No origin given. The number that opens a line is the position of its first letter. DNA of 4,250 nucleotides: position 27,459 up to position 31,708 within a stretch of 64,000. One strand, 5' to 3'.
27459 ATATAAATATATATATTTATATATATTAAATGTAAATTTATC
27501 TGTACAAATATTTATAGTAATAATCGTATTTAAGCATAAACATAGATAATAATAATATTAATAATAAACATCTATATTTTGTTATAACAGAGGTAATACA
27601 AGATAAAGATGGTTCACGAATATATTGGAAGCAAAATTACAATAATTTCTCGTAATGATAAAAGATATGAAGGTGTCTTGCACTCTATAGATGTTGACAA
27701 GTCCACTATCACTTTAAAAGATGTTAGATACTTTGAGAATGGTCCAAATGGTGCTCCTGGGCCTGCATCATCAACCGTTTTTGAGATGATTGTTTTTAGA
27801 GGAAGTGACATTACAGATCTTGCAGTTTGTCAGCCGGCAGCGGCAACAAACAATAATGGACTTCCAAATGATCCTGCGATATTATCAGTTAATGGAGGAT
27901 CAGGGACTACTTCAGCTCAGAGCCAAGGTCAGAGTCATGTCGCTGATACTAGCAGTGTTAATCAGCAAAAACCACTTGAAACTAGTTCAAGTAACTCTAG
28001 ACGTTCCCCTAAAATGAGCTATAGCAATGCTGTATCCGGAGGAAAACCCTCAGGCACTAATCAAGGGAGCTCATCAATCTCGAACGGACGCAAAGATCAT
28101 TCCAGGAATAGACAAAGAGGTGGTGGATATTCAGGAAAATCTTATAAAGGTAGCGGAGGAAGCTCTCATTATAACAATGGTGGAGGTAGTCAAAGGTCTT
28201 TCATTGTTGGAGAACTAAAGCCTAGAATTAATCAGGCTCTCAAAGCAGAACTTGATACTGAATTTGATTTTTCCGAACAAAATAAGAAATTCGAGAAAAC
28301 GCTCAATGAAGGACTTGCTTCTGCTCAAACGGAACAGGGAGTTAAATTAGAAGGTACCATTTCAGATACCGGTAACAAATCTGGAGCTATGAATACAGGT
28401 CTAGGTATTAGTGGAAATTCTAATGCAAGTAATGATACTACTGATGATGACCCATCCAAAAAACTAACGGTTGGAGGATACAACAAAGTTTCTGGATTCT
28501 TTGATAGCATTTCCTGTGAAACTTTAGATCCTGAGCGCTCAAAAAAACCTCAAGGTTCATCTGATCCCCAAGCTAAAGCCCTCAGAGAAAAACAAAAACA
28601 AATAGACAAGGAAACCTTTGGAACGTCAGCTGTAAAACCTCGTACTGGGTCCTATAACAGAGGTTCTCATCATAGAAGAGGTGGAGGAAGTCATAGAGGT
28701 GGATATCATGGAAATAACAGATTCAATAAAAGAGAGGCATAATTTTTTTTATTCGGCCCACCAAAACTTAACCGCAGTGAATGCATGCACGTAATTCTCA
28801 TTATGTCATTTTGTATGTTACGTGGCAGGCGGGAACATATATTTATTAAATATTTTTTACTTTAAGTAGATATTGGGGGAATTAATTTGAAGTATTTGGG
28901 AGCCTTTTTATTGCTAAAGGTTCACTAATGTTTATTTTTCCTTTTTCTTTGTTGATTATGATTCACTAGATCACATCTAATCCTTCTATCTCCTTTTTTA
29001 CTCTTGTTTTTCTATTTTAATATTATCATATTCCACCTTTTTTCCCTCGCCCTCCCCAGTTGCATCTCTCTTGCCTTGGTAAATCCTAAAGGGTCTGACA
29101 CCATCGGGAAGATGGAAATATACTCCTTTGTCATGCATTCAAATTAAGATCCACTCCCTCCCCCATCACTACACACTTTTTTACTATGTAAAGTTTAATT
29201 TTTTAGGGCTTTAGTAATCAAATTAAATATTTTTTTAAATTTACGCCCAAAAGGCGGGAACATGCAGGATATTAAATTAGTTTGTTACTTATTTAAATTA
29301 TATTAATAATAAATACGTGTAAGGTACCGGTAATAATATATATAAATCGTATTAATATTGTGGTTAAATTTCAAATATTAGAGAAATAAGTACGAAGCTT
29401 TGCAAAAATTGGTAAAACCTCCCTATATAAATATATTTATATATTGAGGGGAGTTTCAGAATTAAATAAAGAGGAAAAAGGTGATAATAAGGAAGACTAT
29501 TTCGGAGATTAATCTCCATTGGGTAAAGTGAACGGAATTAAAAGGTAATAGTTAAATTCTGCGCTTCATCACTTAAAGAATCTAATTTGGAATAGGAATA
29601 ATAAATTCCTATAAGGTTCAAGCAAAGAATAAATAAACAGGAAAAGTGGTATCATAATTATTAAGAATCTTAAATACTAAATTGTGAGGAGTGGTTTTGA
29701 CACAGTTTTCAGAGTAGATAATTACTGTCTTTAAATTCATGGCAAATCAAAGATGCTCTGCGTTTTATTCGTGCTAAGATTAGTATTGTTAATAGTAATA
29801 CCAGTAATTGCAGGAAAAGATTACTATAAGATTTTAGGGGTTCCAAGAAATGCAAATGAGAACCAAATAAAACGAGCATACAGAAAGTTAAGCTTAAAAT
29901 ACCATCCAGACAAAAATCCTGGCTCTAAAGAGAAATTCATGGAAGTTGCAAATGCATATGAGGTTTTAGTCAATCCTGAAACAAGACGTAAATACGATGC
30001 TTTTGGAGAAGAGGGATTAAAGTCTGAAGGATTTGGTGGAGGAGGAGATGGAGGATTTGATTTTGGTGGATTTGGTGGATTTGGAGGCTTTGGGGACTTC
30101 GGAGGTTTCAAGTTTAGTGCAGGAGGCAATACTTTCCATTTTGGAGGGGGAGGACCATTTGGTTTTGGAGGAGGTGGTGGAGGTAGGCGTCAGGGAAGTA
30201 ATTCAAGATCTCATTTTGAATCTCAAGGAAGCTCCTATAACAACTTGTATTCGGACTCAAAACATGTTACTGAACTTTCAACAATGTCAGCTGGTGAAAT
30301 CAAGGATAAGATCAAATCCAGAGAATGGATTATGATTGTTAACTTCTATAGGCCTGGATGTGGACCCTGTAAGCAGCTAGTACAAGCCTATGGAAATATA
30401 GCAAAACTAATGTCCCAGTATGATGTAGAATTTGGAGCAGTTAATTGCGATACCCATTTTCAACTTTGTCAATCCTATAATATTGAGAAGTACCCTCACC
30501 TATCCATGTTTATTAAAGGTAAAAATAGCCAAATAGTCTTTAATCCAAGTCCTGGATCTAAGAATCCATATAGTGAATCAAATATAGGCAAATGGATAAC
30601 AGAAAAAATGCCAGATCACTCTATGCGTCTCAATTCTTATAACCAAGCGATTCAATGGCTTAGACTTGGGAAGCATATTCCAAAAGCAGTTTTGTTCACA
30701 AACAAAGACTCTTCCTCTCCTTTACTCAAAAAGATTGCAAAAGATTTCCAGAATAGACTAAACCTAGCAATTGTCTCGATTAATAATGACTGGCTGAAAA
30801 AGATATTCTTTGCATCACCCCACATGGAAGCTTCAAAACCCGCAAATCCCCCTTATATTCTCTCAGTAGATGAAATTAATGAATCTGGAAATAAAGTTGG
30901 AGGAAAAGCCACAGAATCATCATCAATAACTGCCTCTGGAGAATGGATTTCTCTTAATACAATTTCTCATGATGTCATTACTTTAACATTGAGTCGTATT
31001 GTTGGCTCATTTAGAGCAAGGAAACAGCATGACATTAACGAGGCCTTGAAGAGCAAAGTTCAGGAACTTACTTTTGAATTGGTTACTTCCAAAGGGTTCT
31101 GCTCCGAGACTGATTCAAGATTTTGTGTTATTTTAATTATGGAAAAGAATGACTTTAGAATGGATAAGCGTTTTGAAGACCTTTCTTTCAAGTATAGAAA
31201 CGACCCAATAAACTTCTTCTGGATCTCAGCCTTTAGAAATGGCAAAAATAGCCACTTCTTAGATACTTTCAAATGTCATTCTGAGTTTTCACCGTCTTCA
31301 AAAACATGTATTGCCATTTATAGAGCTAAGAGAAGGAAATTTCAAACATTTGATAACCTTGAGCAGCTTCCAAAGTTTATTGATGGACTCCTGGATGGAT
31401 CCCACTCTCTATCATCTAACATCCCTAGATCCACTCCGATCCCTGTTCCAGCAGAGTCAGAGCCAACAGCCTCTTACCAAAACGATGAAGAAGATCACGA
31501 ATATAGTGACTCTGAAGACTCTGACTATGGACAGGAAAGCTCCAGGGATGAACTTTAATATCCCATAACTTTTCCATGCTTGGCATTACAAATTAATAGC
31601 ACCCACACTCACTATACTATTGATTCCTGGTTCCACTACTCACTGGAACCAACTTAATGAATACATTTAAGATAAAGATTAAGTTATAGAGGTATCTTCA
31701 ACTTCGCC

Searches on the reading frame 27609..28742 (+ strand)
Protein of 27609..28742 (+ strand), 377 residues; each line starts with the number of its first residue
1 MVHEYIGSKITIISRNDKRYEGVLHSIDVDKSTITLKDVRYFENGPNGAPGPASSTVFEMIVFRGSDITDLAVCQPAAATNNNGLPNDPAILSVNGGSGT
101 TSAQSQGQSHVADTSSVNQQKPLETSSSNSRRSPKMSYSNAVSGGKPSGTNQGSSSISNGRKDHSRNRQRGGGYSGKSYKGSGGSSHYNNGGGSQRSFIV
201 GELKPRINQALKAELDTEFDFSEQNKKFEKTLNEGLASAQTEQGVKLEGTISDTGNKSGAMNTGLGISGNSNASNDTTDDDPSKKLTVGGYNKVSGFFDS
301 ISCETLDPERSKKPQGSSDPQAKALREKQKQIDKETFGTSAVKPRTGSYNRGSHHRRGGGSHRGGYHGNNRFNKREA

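Call 15: search_protein_families(library=pfam, proteins=[window:27609-28742:+], max_evalue=0.001)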
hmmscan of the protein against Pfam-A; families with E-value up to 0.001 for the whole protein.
window:27609-28742:+ (377 aa): 3 families
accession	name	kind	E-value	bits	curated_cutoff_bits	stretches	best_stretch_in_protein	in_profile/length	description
PF12701.13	LSM14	-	1e-21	77.2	30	1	4-75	1-74/75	Scd6-like Sm domain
PF14438.12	SM-ATX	-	5e-11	43.1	29.8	1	2-73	8-80/81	Ataxin 2 SM domain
PF01423.28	LSM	-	7.3e-06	26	23.4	1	3-69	4-62/66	LSM domain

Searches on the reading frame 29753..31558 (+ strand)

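Call 15: search_protein_families(library=pfam, proteins=[window:29753-31558:+], max_evalue=0.001)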
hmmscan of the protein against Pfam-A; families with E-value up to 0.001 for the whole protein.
window:29753-31558:+ (601 aa): 3 families
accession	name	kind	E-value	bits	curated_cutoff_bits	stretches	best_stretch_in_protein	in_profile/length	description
PF00226.36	DnaJ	-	1.3e-25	89.7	27.8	1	23-82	1-63/63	DnaJ domain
PF00085.26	Thioredoxin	-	3.8e-15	56.2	23.5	1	180-261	7-87/103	Thioredoxin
PF04756.19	OST3_OST6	-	0.0003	20.7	27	1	200-294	43-145/294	OST3 / OST6 family, transporter family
